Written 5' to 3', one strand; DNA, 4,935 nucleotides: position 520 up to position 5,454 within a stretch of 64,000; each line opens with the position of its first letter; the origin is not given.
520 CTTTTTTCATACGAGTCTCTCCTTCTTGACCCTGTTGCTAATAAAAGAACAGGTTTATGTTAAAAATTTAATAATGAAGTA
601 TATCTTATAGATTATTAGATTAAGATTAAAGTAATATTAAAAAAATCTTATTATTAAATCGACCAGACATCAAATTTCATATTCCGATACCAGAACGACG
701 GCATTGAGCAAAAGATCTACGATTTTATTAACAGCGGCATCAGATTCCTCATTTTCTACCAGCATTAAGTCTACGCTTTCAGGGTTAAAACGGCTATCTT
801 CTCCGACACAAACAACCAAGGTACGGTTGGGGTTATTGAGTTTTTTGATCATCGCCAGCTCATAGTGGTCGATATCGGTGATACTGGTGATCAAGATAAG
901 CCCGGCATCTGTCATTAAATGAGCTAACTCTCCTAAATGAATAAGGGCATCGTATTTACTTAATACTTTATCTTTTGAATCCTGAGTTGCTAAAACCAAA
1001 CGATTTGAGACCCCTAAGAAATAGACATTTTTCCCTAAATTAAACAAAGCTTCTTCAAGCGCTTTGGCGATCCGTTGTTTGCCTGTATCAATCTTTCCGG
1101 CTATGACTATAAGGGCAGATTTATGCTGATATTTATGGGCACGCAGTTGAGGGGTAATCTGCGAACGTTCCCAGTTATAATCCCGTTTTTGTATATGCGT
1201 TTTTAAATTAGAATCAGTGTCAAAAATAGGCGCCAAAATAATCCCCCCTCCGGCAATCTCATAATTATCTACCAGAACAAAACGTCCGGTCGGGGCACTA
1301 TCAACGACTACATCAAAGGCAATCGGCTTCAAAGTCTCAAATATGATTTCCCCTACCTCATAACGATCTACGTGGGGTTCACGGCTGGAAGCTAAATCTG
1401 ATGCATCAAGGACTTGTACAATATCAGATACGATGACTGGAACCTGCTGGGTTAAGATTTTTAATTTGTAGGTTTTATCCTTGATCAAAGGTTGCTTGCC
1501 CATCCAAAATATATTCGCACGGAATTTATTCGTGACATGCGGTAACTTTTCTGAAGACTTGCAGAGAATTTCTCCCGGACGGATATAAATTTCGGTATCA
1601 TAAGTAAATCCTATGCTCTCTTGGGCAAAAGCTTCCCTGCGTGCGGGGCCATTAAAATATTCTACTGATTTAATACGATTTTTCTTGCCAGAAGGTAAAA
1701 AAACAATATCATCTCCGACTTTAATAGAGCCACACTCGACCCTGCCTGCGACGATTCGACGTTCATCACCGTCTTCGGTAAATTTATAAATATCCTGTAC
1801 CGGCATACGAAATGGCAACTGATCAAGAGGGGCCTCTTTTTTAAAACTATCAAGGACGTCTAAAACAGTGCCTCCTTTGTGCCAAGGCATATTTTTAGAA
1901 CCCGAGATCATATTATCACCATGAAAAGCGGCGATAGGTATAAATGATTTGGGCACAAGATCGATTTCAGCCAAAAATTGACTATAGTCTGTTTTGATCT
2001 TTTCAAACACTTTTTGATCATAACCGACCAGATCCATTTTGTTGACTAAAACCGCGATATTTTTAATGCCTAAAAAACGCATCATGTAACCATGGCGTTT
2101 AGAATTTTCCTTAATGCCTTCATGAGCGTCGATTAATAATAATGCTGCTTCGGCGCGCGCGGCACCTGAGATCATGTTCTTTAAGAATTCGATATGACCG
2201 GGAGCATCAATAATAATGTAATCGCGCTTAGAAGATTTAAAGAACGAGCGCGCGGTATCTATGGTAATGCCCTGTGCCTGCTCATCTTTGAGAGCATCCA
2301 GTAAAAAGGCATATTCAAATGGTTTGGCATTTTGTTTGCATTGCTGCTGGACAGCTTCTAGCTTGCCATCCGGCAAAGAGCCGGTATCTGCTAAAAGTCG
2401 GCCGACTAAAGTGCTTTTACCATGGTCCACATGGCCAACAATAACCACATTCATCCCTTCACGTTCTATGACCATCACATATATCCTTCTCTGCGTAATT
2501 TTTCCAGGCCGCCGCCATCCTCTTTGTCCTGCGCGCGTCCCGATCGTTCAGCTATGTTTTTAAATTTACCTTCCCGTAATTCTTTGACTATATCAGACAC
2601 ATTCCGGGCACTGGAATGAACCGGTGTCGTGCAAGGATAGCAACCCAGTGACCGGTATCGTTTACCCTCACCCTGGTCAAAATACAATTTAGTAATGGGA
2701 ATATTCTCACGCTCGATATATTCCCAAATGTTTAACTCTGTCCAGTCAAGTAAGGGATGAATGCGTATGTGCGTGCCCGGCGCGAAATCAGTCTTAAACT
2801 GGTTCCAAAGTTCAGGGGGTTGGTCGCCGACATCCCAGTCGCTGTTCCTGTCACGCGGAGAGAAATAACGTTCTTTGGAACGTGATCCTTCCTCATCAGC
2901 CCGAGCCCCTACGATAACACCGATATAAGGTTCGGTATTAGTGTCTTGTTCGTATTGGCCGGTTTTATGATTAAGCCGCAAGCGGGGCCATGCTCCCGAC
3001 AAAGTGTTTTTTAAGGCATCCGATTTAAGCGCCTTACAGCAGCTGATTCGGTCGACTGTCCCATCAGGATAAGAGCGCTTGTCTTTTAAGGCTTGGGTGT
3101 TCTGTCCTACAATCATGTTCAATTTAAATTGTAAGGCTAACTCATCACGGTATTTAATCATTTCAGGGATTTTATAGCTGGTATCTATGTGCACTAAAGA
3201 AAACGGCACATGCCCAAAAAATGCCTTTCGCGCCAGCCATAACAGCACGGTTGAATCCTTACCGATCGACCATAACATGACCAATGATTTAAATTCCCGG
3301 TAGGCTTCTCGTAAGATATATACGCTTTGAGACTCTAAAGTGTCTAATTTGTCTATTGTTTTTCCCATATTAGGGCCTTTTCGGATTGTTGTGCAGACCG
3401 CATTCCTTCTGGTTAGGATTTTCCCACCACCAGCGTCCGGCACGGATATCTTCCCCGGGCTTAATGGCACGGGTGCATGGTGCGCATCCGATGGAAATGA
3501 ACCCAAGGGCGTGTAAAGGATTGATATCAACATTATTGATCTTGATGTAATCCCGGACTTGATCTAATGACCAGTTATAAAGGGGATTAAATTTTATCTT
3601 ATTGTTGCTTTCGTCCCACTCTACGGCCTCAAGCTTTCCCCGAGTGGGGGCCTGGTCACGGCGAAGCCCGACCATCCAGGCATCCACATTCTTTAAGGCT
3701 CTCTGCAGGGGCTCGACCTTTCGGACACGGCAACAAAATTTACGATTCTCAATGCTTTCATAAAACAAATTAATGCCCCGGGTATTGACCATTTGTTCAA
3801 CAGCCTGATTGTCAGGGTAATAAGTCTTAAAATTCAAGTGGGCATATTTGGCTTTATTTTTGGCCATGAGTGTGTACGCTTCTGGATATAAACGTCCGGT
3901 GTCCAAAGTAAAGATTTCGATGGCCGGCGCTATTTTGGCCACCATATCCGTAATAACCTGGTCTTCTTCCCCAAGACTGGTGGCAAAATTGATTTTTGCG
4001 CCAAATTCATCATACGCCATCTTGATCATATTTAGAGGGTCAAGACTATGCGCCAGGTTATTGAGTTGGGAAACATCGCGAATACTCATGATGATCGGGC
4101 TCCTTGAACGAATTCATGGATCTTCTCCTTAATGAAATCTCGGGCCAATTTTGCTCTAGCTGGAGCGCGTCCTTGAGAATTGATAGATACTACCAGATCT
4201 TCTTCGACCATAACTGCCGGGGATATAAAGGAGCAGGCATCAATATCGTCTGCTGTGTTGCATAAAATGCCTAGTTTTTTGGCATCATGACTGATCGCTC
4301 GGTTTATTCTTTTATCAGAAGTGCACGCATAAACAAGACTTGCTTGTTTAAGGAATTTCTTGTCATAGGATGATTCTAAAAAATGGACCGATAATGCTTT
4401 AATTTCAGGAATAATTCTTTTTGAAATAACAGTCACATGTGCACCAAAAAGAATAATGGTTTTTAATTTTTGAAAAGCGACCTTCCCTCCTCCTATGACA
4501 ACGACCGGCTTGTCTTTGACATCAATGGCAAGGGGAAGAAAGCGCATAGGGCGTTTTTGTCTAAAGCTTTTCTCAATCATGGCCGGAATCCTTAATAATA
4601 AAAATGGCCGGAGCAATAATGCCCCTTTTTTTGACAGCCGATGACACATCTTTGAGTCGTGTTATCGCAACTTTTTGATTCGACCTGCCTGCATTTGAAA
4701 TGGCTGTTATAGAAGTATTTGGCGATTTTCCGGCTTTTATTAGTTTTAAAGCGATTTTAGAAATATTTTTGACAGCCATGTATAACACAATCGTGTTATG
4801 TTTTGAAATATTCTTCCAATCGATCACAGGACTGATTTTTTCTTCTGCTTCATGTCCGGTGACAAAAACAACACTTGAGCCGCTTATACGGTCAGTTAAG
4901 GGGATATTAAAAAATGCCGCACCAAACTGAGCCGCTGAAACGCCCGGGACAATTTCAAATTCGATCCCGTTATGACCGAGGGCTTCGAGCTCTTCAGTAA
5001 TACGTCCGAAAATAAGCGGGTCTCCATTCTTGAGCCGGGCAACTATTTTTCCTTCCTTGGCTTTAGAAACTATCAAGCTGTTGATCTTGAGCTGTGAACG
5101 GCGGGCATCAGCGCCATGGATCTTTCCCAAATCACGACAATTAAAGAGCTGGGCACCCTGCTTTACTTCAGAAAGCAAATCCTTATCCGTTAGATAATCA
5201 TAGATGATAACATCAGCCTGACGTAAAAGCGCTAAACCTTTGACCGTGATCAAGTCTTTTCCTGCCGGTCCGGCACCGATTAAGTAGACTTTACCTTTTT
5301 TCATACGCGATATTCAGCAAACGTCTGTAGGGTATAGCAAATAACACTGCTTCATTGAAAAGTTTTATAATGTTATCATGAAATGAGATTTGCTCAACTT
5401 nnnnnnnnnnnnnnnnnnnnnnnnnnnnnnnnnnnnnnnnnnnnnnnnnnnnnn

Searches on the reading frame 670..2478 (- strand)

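Call 33: search_protein_families(library=pfam, proteins=[window:670-2478:-])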
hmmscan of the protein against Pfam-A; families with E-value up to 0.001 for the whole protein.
window:670-2478:- (602 aa): 5 families
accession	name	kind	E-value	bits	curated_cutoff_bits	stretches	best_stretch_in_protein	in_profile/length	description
PF00009.33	GTP_EFTU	-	5.6e-45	153.7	26.5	1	9-210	4-183/188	Elongation factor Tu GTP binding domain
PF22594.2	GTP-eEF1A_C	-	2.4e-15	57.2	27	1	318-414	1-100/101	GTP-eEF1A C-terminal domain-like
PF03144.31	GTP_EFTU_D2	-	6.5e-09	36.5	30.3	1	241-291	2-56/73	Elongation factor Tu domain 2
PF01926.29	MMR_HSR1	-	6.5e-07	29.9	21.9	0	67-146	28-112/113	50S ribosome-binding GTPase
PF01583.26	APS_kinase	-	4.2e-05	24.1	21.1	1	454-533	2-81/152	Adenylylsulphate kinase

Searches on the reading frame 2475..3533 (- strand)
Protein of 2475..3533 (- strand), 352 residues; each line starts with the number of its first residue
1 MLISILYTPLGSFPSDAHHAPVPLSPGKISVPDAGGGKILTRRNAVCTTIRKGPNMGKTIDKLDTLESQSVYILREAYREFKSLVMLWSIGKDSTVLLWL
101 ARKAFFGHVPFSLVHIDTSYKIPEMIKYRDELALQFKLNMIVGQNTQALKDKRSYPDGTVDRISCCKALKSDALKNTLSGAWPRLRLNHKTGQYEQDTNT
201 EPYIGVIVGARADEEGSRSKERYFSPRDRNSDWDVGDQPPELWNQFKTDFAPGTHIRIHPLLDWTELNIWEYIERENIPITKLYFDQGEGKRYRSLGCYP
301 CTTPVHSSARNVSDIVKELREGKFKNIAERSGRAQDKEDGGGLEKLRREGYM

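Call 33: search_protein_families(library=pfam, proteins=[window:2475-3533:-])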
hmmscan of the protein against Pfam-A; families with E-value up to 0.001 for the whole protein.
window:2475-3533:- (352 aa): 1 family
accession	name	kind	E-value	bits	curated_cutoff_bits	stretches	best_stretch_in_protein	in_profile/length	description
PF01507.26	PAPS_reduct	-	1.3e-38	133.2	22.5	1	84-304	2-175/175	Phosphoadenosine phosphosulfate reductase domain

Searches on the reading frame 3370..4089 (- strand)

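Call 33: search_protein_families(library=pfam, proteins=[window:3370-4089:-])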
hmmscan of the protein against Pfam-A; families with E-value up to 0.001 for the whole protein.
window:3370-4089:- (239 aa): 1 family
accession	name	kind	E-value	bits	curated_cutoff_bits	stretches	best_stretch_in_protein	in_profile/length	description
PF01507.26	PAPS_reduct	-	4.1e-44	151.1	22.5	1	33-208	2-175/175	Phosphoadenosine phosphosulfate reductase domain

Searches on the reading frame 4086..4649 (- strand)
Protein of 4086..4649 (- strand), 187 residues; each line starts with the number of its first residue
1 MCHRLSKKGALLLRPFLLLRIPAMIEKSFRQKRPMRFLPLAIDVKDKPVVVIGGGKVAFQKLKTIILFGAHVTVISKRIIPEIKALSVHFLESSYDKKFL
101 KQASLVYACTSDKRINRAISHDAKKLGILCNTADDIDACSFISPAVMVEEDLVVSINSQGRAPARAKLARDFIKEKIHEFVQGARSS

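Call 33: search_protein_families(library=pfam, proteins=[window:4086-4649:-])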
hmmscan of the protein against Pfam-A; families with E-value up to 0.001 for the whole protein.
window:4086-4649:- (187 aa): 1 family
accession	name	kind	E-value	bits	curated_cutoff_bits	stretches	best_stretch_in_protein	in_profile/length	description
PF13241.12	NAD_binding_7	-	7.6e-28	97.6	22.1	1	40-145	1-104/104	Putative NAD(P)-binding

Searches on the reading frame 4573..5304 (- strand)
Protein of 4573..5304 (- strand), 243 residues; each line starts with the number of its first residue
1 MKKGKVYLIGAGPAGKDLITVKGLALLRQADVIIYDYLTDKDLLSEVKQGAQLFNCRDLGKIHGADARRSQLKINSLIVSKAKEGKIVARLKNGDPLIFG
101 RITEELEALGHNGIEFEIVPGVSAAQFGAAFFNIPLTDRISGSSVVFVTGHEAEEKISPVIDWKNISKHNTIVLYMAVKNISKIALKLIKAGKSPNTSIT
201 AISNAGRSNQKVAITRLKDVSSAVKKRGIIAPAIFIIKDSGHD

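Call 33: search_protein_families(library=pfam, proteins=[window:4573-5304:-])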
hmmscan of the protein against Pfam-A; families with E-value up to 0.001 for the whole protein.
window:4573-5304:- (243 aa): 1 family
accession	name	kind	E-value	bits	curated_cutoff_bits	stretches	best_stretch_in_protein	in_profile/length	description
PF00590.25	TP_methylase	-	1e-43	150.2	27.8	1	5-220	1-211/212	Tetrapyrrole (Corrin/Porphyrin) Methylases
